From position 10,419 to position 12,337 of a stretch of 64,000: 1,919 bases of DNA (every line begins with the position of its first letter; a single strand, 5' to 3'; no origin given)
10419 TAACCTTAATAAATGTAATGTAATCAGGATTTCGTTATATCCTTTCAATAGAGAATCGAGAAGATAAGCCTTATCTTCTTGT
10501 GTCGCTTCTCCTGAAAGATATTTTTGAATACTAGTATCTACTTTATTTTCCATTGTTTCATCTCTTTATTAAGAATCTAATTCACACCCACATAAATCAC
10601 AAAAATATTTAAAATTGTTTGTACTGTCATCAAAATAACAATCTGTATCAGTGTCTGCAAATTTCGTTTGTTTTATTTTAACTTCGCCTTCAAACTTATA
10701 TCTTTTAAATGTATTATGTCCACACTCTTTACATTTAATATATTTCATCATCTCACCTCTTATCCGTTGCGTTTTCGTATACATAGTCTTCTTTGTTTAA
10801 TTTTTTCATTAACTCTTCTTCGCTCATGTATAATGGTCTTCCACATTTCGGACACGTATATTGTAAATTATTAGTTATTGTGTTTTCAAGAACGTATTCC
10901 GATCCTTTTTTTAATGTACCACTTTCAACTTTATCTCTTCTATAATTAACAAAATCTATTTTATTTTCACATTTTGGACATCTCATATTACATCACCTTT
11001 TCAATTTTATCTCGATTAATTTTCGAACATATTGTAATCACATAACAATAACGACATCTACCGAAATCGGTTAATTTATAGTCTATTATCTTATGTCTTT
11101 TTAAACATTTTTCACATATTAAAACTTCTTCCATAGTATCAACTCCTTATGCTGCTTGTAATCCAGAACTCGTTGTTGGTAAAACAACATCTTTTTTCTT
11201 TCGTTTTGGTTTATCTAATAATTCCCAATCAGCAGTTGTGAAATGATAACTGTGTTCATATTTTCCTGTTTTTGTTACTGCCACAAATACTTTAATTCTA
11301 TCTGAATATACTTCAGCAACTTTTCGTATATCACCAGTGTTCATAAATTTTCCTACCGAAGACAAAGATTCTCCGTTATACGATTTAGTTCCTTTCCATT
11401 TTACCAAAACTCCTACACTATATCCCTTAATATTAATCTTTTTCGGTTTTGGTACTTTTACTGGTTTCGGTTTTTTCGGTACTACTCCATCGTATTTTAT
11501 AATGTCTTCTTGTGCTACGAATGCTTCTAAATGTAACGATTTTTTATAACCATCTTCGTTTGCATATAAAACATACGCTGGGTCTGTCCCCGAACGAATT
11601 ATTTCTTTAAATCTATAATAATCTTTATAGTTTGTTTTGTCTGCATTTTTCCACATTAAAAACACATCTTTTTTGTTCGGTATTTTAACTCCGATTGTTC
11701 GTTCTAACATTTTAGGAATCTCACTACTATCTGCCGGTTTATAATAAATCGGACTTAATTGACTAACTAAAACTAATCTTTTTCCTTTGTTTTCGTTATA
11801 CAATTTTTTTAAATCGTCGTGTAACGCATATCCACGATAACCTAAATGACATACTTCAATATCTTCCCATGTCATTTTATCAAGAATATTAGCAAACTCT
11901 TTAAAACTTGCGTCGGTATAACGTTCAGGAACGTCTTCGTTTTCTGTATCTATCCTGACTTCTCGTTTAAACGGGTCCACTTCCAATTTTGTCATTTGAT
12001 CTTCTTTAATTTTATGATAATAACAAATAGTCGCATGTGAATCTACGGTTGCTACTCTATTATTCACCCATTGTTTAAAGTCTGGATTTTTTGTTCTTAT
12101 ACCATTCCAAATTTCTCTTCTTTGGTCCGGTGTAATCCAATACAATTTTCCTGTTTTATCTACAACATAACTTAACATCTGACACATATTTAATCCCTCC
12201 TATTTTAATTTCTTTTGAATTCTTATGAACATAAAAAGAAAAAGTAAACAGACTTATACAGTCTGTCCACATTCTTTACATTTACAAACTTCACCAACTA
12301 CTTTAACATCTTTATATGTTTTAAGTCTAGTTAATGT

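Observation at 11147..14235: Novel paralog family beginning MCQ with conserved N-terminal module, interleaved with an acylphosphatase-like gene and zinc ribbons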

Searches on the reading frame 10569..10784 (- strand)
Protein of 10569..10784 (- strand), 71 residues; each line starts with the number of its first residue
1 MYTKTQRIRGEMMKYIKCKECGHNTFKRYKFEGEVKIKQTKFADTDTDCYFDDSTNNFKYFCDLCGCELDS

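Call 3: search_protein_families(library=pfam, proteins=[window:10569-10784:-], max_evalue=1)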
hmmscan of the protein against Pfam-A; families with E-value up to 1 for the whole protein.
window:10569-10784:- (71 aa): 3 families
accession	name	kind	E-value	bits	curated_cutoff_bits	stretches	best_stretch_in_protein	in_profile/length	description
PF03604.18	Zn_ribbon_RPAB4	-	0.055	13.6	24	1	15-23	17-25/32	DNA directed RNA polymerase, 7 kDa subunit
PF08792.16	A2L_zn_ribbon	-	0.23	11.6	22.9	1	13-24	1-12/33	A2L zinc ribbon domain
PF08772.16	Zn_ribbon_NOB1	-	0.77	10.4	24.9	1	17-32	25-40/72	Nin one binding (NOB1) Zn-ribbon like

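Call 4: search_protein_families(library=phrogs, proteins=[window:10569-10784:-], max_evalue=1)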
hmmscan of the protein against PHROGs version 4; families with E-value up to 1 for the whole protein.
window:10569-10784:- (71 aa): 3 families
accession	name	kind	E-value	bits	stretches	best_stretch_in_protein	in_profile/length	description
phrog_16473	-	unknown function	0.065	14.1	1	5-55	9-57/164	-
phrog_13117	-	unknown function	0.3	12.2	1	29-68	9-43/135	-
phrog_4000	-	unknown function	0.44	11.6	1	10-46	8-45/102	-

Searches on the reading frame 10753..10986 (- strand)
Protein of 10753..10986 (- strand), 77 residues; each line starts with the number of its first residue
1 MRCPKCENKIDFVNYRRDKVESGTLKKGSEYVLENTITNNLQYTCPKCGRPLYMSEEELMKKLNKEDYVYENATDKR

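Call 3: search_protein_families(library=pfam, proteins=[window:10753-10986:-], max_evalue=1)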
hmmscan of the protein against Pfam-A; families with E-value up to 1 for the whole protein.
window:10753-10986:- (77 aa): 66 families (the best 25 are shown)
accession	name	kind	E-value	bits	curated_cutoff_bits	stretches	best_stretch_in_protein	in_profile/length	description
PF13824.12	zf-Mss51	-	1.2e-06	29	27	1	3-67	2-40/55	Zinc-finger of mitochondrial splicing suppressor 51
PF21957.2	Zn_ribbon_16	-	7e-05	23.1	27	2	30-50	2-22/65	Zinc beta-ribbon finger, putative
PF14353.12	CpXC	-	9.5e-05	22.8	25.4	1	2-70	2-65/121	CpXC protein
PF08271.17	Zn_Ribbon_TF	-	0.00084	19.3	29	1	29-50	8-27/43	TFIIB zinc-binding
PF13453.11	Zn_ribbon_TFIIB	-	0.0012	18.6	22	1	2-21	1-18/41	Transcription factor zinc-finger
PF24460.1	DUF7575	-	0.0013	18.4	28.5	1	44-52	5-13/28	Domain of unknown function (DUF7575)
PF03119.21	DNA_ligase_ZBD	-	0.0031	17.8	25.8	1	44-58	1-15/27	NAD-dependent DNA ligase C4 zinc finger domain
PF25208.1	DUF7838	-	0.005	17.2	28.5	0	2-23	8-29/55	Domain of unknown function (DUF7838)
PF18508.7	zf_C2H2_13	-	0.0053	16.8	26.5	1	32-54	6-29/42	Zinc finger domain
PF13248.11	Zn_ribbon_3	-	0.0067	16.3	27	0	44-50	4-10/26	zinc-ribbon domain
PF01396.24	Zn_ribbon_Top1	-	0.0076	16.5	32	0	44-52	3-11/39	Topoisomerase DNA binding C4 zinc finger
PF04606.18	Ogr_Delta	-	0.0085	16.4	26.3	0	44-68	1-25/47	Ogr/Delta-like zinc finger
PF13240.11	Zn_Ribbon_1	-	0.0094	16.2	25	1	44-52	15-23/23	zinc-ribbon domain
PF18439.7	zf_UBZ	-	0.0095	16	25.6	1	42-57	2-17/32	Ubiquitin-Binding Zinc Finger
PF18912.6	DZR_2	-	0.012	15.9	27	1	44-58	38-50/56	Double zinc ribbon domain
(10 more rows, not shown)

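Call 4: search_protein_families(library=phrogs, proteins=[window:10753-10986:-], max_evalue=1)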
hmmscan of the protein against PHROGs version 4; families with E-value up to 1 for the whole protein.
window:10753-10986:- (77 aa): 34 families (the best 25 are shown)
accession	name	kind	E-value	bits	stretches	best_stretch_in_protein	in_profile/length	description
phrog_9188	-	unknown function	0.00077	20.6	1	33-55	29-51/70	-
phrog_675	-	head and packaging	0.001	18.5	1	2-52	213-268/576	terminase large subunit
phrog_4875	-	unknown function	0.0016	19.6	1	38-65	26-54/77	-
phrog_6422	-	moron, auxiliary metabolic gene and host takeover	0.0031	18.9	0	2-15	32-45/120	Lar-like restriction alleviation protein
phrog_16186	-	unknown function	0.004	18.1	0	42-56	6-22/50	-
phrog_10714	-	unknown function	0.0043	18.3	1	34-61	80-108/109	-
phrog_30833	-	unknown function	0.0045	17.6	1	40-58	19-37/38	-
phrog_2834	-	unknown function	0.0047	17.8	0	43-65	50-72/78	-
phrog_5602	-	unknown function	0.011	16.4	1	44-68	20-42/60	-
phrog_4615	-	unknown function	0.023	15.8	0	38-57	20-39/61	-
phrog_6417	-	other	0.024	15.6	1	2-62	9-47/68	translational regulator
phrog_2945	-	unknown function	0.026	15.4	1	39-65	6-31/68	-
phrog_6586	-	unknown function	0.028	15.3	0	41-55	16-30/129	-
phrog_23186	-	unknown function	0.029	15.4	0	36-52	11-27/67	-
phrog_1244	-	unknown function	0.031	14.7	0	27-59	117-150/157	-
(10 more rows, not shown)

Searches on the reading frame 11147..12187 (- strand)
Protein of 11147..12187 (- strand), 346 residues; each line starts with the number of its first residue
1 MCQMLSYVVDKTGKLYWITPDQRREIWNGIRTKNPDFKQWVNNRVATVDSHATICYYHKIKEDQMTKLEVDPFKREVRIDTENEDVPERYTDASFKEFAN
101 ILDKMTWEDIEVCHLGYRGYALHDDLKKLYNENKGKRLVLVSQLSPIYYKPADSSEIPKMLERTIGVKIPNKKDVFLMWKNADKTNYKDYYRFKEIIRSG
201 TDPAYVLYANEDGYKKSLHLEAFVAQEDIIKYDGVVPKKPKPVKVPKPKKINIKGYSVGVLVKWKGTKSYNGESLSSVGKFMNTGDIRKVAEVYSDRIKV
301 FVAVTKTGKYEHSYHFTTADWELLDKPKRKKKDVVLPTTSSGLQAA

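Call 3: search_protein_families(library=pfam, proteins=[window:11147-12187:-], max_evalue=1)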
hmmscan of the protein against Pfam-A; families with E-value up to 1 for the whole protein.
window:11147-12187:- (346 aa): 1 family
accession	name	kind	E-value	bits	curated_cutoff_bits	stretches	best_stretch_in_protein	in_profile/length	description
PF10946.13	DUF2625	-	0.22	11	27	0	103-132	132-161/207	Protein of unknown function DUF2625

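Call 4: search_protein_families(library=phrogs, proteins=[window:11147-12187:-], max_evalue=1)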
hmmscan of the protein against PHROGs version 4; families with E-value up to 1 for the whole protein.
window:11147-12187:- (346 aa): 4 families
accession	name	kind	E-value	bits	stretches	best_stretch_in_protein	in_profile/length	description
phrog_30502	-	unknown function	0.00069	20.7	1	4-23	44-63/76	-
phrog_19607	-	unknown function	0.08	14.1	1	48-75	33-60/76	-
phrog_31873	-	unknown function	0.19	12.8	1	24-50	29-54/65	-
phrog_10534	-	unknown function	0.26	13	1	73-101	20-47/95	-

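Call 9: search_protein_families(library=ncbifam, proteins=[window:11147-12187:-], max_evalue=1)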
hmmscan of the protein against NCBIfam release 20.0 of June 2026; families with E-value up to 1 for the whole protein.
window:11147-12187:- (346 aa): 2 families
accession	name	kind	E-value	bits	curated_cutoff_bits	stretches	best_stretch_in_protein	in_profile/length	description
NF008498.0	PRK11408.1-5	equivalog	0.0071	15.6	276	1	103-133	129-159/214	hypothetical protein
NF006531.0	PRK09004.1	equivalog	0.099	12.4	158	1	20-101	63-145/146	FMN-binding protein MioC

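Call 12: search_dna_similar(query=window:11147-12187:-, collection=phages, mode=protein, max_evalue=10)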
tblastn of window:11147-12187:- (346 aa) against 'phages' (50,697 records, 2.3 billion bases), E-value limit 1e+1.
No match.

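Call 92: search_protein_families(library=padloc, proteins=[window:11147-12187:-], max_evalue=0.01)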
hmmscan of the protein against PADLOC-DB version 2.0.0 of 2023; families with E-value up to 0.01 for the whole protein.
window:11147-12187:- (346 aa): 0 families
